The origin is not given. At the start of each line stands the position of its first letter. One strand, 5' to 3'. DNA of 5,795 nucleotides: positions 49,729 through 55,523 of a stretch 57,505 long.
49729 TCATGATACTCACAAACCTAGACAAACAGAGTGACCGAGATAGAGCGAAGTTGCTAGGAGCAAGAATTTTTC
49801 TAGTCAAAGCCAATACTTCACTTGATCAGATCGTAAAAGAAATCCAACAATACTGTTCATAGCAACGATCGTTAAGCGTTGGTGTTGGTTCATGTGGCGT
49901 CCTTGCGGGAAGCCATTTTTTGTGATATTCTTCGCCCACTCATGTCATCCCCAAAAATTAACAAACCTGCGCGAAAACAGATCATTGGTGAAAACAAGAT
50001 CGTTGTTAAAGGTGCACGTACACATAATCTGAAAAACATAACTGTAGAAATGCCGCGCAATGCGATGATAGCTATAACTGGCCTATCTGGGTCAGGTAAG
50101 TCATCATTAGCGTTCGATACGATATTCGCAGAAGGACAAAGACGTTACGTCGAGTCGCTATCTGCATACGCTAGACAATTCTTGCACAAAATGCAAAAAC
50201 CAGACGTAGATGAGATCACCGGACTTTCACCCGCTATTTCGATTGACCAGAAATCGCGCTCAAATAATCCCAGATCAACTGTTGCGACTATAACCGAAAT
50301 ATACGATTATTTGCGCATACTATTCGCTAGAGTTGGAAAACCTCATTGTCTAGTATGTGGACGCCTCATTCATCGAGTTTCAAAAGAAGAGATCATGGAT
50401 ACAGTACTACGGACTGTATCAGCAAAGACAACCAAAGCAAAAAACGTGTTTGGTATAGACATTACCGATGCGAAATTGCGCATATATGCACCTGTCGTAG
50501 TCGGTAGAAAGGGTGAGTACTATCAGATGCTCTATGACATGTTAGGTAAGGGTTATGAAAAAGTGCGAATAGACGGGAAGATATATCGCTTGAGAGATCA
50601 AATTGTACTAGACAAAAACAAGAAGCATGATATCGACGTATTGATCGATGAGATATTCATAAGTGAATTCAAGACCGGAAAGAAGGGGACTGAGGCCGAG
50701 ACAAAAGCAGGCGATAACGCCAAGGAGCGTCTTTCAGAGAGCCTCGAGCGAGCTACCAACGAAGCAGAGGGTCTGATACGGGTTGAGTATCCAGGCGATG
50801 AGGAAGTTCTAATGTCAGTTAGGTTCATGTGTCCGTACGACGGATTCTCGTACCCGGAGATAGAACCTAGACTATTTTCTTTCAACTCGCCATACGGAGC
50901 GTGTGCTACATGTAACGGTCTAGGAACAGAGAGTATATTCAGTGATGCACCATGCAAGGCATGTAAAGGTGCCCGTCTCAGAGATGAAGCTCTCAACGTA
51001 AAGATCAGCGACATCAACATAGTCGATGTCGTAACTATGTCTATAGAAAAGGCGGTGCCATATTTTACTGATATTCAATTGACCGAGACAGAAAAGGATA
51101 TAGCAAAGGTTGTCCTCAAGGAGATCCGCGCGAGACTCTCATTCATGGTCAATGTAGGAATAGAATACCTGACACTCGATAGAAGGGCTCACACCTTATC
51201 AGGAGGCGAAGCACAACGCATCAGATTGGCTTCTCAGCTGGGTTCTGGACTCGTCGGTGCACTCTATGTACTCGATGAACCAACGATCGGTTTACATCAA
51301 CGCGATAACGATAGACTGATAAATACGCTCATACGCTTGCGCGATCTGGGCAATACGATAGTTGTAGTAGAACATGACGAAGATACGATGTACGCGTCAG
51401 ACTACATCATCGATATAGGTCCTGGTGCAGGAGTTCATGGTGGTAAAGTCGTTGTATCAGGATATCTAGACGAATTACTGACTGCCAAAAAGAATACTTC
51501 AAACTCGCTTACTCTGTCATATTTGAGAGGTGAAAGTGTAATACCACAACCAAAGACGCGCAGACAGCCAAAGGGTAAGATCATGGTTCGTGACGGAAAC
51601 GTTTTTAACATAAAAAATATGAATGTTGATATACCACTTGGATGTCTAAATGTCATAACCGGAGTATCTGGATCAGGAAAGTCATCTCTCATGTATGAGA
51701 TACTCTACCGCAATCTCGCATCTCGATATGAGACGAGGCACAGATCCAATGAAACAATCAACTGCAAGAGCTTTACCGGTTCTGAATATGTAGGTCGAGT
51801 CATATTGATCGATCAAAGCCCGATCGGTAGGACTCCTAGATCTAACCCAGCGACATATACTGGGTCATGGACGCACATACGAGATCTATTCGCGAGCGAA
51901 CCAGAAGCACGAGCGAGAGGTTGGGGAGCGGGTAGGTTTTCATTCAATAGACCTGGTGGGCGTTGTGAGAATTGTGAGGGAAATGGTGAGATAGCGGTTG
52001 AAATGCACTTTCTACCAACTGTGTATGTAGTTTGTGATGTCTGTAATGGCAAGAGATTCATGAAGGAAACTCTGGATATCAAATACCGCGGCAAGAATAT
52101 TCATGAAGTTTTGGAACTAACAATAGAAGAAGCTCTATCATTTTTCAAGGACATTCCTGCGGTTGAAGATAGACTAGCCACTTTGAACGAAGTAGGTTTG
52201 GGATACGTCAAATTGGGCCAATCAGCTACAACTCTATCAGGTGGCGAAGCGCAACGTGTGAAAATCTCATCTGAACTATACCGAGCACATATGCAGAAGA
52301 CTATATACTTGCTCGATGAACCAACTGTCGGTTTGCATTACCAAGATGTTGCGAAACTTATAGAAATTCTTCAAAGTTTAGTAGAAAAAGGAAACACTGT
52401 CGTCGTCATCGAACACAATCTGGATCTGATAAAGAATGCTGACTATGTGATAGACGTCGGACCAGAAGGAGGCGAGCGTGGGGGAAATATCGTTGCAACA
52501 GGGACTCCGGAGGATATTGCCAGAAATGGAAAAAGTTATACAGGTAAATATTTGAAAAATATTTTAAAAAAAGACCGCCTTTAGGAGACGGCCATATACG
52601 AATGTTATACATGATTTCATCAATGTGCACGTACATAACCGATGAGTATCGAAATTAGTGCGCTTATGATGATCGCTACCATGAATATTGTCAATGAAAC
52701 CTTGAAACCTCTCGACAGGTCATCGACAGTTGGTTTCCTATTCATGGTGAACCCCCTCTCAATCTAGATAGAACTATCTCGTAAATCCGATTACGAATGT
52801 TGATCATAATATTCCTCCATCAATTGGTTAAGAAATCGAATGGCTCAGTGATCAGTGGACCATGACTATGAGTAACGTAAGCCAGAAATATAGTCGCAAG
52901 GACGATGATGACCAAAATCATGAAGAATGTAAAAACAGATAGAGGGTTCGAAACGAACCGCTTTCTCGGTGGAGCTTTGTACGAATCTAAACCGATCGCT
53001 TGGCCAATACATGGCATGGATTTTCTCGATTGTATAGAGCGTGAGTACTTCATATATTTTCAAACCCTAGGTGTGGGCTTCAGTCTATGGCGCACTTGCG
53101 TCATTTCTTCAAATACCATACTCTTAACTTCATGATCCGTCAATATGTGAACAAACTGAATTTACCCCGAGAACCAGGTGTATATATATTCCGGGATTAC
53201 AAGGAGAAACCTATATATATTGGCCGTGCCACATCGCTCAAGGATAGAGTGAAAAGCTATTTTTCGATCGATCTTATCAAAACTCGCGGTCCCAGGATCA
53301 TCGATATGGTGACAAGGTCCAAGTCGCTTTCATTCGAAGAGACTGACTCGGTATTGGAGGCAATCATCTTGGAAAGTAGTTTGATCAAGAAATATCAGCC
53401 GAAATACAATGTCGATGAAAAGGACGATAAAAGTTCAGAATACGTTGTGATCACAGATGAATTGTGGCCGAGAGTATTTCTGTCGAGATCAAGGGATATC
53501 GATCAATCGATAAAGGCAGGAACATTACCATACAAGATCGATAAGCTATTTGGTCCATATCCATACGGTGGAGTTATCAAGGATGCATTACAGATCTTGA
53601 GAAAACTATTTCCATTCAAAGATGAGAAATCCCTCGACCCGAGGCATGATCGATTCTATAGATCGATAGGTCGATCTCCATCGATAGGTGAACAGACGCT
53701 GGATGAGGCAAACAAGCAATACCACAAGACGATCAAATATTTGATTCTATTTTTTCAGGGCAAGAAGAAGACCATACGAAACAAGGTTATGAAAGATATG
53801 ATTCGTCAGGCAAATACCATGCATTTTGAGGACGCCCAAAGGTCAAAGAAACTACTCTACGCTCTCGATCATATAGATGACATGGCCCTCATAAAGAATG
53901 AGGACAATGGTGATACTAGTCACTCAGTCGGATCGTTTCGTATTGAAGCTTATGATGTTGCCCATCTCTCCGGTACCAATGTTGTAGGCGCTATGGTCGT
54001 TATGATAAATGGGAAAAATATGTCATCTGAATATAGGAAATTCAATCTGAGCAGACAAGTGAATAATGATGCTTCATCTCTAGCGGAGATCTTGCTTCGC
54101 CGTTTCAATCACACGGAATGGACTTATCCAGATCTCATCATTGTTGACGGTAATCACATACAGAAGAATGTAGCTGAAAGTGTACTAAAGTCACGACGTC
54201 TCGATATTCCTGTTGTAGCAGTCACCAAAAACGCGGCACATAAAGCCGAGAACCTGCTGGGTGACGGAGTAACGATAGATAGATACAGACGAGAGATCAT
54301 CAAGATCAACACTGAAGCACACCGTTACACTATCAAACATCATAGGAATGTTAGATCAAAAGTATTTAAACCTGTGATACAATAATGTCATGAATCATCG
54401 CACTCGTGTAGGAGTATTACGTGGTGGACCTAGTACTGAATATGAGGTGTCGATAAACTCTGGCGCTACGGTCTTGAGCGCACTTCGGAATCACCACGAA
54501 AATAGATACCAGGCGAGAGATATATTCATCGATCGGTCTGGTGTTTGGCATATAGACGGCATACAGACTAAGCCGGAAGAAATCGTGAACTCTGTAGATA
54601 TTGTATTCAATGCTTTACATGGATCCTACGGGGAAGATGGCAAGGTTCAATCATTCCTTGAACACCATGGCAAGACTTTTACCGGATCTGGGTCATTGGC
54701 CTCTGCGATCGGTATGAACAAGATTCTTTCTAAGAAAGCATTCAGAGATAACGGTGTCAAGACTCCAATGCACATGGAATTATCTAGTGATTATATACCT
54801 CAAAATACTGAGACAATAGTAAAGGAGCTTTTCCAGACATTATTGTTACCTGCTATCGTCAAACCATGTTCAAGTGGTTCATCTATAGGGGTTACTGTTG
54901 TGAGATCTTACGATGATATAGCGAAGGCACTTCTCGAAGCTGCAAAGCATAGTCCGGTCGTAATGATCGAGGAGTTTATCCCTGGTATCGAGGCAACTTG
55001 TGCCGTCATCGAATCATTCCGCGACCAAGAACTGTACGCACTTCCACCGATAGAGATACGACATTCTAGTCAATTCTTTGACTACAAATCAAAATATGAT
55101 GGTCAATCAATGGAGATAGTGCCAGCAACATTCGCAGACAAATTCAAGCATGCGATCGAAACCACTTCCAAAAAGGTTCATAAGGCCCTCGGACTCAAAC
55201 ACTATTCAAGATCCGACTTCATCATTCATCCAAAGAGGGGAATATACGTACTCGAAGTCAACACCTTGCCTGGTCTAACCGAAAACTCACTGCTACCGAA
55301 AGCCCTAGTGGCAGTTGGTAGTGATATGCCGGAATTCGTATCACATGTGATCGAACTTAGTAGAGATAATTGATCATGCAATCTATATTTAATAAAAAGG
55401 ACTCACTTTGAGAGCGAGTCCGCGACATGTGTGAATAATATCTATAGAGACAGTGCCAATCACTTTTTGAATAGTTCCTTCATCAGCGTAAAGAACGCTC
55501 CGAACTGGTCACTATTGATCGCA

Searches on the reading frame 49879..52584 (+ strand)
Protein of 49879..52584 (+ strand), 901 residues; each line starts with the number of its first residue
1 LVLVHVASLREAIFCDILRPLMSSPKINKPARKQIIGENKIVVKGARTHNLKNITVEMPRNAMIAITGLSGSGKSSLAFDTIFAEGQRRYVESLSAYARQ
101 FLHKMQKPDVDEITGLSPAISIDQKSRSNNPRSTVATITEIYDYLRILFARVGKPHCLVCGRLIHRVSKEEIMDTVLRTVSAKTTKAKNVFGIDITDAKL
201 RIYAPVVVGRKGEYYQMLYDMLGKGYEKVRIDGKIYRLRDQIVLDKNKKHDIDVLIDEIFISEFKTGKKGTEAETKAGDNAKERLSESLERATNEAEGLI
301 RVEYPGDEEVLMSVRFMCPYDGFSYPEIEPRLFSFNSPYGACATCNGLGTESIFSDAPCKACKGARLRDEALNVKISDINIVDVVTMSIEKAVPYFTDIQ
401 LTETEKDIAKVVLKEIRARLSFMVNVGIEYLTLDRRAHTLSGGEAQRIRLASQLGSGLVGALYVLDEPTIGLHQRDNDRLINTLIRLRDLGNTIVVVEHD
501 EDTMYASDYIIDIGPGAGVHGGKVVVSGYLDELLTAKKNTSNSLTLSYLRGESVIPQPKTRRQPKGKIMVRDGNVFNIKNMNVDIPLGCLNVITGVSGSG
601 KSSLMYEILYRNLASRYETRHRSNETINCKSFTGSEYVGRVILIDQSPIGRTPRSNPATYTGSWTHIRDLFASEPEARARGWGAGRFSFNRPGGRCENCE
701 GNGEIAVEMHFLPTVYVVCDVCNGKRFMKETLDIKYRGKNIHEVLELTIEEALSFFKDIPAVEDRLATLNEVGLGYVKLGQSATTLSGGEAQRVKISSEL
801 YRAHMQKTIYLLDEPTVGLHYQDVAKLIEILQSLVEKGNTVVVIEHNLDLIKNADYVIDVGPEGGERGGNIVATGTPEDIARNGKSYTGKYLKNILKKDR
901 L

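Call 85: search_protein_families(library=pfam, proteins=[window:49879-52584:+], max_evalue=0.0001)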
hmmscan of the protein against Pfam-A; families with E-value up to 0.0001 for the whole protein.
window:49879-52584:+ (901 aa): 10 families
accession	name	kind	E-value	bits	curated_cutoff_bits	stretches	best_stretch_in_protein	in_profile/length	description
PF17760.6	UvrA_inter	-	1.1e-22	80.4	23.3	1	198-304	17-107/109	UvrA interaction domain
PF00005.33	ABC_tran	-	6.2e-21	75.9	25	0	746-816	73-136/137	ABC transporter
PF02463.25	SMC_N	-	3.1e-12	46.8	40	0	779-861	130-212/220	RecF/RecN/SMC N terminal domain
PF13304.12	AAA_21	-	6.4e-10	40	27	0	793-844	244-296/304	AAA domain, putative AbiEii toxin, Type IV TA system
PF13555.12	AAA_29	-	6.1e-07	29.5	27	0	54-77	15-38/61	P-loop containing region of AAA domain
PF00684.25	DnaJ_CXXCXGXG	-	1.8e-06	28.6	32.7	0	692-726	15-51/65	DnaJ central domain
PF20703.3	nSTAND1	-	2.5e-06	27.8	27.1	0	47-87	19-59/379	Novel STAND NTPase 1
PF13191.12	AAA_16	-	1.4e-05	26.1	32.6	0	60-101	23-63/167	AAA ATPase domain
PF13175.12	AAA_15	-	3.7e-05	24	32.1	0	800-844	322-366/374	AAA ATPase domain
PF20720.3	nSTAND3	-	5e-05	23.5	27.2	0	592-622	21-51/155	Novel STAND NTPase 3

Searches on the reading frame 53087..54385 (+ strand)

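Call 85: search_protein_families(library=pfam, proteins=[window:53087-54385:+], max_evalue=0.0001)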
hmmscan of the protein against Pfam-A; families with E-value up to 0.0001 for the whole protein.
window:53087-54385:+ (432 aa): 2 families
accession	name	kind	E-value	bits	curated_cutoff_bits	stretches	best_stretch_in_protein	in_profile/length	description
PF08459.17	UvrC_RNaseH_dom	-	2.3e-30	106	22.3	1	285-416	12-159/159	UvrC RNAse H endonuclease domain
PF01541.30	GIY-YIG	-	6.8e-07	29.9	22.6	1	30-108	2-78/78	GIY-YIG catalytic domain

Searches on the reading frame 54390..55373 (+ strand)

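Call 85: search_protein_families(library=pfam, proteins=[window:54390-55373:+], max_evalue=0.0001)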
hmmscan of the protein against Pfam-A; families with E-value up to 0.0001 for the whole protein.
window:54390-55373:+ (327 aa): 6 families
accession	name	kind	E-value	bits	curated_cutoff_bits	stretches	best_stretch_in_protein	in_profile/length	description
PF07478.18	Dala_Dala_lig_C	-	2.7e-48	164.6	24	1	119-322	3-204/204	D-ala D-ala ligase C-terminus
PF01820.27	Dala_Dala_lig_N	-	6.9e-22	78.7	34.6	2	60-100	81-121/121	D-ala D-ala ligase N-terminus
PF02655.19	ATP-grasp_3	-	4.1e-11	43.7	23.2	1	110-292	3-155/160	ATP-grasp domain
PF02222.28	ATP-grasp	-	1.1e-08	35.3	27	1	133-268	11-138/179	ATP-grasp domain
PF02786.22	CPSase_L_D2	-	3.5e-07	30.4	19.8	1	132-292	19-178/211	Carbamoyl-phosphate synthase L chain, ATP binding domain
PF08443.16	RimK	-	6.5e-05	23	21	0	110-198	3-83/188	RimK-like ATP-grasp domain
